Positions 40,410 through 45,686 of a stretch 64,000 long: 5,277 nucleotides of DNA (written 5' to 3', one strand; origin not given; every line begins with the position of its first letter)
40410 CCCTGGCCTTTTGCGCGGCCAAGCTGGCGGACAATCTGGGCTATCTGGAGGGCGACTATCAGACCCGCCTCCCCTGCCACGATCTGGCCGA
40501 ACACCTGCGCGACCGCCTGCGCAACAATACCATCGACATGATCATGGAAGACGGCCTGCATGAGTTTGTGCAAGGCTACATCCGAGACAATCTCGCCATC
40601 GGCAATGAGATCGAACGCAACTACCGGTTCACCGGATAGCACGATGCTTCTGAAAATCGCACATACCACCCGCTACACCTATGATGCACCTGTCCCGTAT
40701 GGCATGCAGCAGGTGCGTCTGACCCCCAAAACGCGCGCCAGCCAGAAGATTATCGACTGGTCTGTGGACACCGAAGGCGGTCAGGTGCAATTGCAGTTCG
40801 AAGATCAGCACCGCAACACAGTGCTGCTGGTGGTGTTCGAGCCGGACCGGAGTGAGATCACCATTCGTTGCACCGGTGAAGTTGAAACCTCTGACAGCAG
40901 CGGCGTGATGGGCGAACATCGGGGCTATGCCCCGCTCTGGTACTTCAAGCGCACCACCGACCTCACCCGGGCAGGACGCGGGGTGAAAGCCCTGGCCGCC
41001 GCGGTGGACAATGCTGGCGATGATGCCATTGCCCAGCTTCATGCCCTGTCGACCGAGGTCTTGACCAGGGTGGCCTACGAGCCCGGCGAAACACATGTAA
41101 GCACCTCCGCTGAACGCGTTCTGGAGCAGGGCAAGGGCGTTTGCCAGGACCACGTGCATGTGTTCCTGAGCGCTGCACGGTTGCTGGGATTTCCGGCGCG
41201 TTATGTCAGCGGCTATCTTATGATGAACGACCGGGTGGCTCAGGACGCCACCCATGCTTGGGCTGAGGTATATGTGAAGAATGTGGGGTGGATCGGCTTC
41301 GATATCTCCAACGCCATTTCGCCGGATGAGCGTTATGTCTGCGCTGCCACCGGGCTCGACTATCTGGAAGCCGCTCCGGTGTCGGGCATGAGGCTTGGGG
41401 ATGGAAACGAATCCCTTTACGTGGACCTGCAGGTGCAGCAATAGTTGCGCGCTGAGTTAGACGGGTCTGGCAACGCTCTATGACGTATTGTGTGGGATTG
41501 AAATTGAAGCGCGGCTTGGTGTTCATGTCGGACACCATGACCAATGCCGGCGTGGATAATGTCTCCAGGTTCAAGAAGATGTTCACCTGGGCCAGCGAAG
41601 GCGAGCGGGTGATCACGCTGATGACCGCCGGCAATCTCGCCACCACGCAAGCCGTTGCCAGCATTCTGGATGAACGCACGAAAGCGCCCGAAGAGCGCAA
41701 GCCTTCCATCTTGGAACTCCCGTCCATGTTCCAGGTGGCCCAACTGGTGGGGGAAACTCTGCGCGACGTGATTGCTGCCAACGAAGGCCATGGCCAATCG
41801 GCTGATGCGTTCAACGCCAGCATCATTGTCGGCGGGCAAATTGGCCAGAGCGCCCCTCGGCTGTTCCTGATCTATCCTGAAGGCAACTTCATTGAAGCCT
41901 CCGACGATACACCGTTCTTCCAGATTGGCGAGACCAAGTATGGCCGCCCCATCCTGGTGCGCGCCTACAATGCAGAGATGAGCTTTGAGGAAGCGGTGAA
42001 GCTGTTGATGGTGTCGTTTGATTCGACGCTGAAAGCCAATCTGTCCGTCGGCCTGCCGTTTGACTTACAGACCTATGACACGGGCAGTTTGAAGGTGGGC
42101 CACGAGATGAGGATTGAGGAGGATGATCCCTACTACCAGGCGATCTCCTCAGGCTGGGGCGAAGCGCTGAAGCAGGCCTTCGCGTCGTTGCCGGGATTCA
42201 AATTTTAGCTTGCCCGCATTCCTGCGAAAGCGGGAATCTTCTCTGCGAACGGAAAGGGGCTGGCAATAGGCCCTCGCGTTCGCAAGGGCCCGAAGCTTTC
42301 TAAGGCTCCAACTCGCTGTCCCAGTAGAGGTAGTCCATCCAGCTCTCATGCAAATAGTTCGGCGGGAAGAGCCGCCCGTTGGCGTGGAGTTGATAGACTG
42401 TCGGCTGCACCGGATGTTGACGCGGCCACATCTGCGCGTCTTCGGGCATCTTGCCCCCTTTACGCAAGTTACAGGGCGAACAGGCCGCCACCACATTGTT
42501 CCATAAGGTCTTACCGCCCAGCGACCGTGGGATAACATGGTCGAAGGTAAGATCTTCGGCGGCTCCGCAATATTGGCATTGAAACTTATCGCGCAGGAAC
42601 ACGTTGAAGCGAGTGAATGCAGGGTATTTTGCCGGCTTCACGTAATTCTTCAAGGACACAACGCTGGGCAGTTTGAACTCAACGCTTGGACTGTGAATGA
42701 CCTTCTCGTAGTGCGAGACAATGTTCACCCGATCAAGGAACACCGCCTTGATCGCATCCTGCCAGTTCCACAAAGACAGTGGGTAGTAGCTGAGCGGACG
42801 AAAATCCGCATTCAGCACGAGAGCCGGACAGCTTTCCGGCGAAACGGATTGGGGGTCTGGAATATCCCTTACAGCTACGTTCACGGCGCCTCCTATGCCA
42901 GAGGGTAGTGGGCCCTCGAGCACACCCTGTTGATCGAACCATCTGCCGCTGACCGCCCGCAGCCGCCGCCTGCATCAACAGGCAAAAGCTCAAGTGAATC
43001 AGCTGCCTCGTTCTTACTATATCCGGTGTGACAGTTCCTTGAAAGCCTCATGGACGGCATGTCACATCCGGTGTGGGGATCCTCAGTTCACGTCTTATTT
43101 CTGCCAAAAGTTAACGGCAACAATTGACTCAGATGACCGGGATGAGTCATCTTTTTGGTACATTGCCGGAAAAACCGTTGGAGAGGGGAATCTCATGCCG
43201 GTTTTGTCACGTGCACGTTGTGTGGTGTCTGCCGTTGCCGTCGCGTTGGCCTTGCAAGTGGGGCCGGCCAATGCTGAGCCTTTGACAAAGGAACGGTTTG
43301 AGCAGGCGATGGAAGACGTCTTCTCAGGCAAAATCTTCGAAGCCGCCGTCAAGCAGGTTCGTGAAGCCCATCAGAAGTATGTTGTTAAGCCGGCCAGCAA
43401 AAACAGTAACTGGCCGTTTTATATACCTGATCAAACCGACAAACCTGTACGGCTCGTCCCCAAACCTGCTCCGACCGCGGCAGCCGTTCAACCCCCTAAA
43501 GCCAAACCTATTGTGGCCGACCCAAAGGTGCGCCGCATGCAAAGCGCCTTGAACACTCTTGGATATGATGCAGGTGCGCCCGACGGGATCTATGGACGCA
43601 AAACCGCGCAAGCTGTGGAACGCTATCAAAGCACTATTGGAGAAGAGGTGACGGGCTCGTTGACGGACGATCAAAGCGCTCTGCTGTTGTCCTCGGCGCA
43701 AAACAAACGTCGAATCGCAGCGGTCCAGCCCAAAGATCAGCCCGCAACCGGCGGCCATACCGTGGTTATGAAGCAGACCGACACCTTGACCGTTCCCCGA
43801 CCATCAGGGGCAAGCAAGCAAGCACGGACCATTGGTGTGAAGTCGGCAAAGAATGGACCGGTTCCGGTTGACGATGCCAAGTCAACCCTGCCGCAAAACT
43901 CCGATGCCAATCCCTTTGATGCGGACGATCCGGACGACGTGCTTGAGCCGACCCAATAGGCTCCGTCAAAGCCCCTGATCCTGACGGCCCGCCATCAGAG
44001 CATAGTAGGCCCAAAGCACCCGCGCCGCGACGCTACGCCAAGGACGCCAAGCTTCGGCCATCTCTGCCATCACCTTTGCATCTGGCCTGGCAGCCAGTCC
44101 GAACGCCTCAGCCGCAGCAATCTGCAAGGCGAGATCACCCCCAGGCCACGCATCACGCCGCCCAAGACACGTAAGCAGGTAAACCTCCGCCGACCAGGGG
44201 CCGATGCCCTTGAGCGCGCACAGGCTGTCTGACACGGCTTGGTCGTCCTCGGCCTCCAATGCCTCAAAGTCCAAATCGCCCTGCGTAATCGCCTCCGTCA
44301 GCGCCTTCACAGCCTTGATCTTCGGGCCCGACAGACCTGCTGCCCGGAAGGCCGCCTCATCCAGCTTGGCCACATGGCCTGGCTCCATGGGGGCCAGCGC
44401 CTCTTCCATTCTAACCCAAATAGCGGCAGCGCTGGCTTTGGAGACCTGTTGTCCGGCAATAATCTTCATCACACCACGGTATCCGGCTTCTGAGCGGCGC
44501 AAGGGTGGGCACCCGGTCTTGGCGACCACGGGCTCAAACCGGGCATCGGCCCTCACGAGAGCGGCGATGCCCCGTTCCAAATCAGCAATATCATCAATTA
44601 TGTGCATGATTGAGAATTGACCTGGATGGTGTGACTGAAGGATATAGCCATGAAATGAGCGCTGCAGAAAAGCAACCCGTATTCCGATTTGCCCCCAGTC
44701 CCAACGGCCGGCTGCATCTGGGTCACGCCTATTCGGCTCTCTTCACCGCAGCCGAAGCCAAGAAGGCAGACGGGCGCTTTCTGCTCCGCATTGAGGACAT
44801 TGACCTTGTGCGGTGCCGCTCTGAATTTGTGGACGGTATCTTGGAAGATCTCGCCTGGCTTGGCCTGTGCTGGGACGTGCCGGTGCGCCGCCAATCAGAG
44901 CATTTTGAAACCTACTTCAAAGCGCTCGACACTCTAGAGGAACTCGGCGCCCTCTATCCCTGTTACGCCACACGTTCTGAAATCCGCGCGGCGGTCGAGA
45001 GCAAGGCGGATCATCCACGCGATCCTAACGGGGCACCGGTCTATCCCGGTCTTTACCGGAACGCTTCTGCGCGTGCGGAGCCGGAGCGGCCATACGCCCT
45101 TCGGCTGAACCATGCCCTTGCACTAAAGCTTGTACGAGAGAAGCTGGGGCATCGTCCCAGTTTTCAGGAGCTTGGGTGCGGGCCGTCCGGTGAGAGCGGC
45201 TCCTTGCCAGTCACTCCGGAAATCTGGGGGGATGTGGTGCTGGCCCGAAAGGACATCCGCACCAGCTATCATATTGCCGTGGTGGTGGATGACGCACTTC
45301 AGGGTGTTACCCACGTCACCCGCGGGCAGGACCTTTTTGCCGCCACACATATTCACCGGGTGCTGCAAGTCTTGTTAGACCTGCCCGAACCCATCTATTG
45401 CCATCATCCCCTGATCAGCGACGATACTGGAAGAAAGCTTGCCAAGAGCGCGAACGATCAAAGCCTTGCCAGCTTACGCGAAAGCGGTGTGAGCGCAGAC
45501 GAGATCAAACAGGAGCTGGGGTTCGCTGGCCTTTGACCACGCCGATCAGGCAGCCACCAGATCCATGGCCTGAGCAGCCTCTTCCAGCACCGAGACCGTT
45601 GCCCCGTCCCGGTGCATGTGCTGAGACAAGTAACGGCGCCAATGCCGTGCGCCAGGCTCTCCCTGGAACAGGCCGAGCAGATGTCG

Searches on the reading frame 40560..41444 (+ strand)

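Call 69: search_protein_families(library=pfam, proteins=[window:40560-41444:+], max_evalue=0.00001)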
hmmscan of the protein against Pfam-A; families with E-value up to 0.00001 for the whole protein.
window:40560-41444:+ (294 aa): 2 families
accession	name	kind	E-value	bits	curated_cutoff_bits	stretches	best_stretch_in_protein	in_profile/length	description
PF01841.26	Transglut_core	-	1.2e-25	90.3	23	1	144-248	2-107/108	Transglutaminase-like superfamily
PF08379.15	Bact_transglu_N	-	5.3e-19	69.2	27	1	31-109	1-80/80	Bacterial transglutaminase-like N-terminal region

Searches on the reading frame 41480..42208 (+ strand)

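Call 69: search_protein_families(library=pfam, proteins=[window:41480-42208:+], max_evalue=0.00001)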
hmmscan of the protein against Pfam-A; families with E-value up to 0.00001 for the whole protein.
window:41480-42208:+ (242 aa): 1 family
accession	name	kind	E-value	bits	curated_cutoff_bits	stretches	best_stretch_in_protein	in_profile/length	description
PF00227.31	Proteasome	-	1.1e-07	32.1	22.4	1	4-185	7-175/189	Proteasome subunit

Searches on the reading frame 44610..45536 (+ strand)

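Call 69: search_protein_families(library=pfam, proteins=[window:44610-45536:+], max_evalue=0.00001)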
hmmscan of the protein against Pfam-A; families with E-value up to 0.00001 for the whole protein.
window:44610-45536:+ (308 aa): 1 family
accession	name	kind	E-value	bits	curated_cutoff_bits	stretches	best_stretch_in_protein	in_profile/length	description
PF00749.27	tRNA-synt_1c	-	1.4e-43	149.4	23.4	1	25-286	4-255/314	tRNA synthetases class I (E and Q), catalytic domain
